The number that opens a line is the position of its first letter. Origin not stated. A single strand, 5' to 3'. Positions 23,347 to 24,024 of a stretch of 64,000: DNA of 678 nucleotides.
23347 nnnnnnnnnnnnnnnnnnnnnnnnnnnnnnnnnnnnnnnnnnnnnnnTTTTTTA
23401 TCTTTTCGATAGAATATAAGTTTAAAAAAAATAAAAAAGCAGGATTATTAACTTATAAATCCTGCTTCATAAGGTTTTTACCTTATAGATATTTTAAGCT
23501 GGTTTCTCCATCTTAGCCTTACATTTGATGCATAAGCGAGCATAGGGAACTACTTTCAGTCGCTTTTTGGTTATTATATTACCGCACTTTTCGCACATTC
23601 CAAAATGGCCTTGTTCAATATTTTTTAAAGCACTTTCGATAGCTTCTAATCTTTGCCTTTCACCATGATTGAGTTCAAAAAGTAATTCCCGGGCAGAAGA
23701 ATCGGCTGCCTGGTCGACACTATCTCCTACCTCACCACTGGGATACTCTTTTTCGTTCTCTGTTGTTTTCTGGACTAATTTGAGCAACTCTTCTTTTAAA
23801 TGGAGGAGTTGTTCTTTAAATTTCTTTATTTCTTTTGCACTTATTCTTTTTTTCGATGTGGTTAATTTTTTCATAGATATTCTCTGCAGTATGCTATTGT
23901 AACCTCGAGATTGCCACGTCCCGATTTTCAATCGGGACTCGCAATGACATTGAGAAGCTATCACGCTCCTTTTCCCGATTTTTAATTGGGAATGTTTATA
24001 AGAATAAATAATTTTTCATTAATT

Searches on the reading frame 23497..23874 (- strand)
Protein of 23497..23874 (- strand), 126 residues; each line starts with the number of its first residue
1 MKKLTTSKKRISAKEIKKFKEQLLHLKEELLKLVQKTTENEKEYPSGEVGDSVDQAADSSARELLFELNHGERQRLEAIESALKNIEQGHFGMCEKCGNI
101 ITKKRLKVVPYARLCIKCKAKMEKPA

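Call 45: search_protein_families(library=pfam, proteins=[window:23497-23874:-], max_evalue=0.001)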
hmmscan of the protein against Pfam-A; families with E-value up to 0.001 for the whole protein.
window:23497-23874:- (126 aa): 2 families
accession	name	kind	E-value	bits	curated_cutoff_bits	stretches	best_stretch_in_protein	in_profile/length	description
PF01258.23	zf-dskA_traR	-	3.2e-10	40.3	24.9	1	91-124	3-36/36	Prokaryotic dksA/traR C4-type zinc finger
PF21157.2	DksA_N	-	4.5e-06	27.3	27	1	16-86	2-71/71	DnaK suppressor protein DksA, N-terminal domain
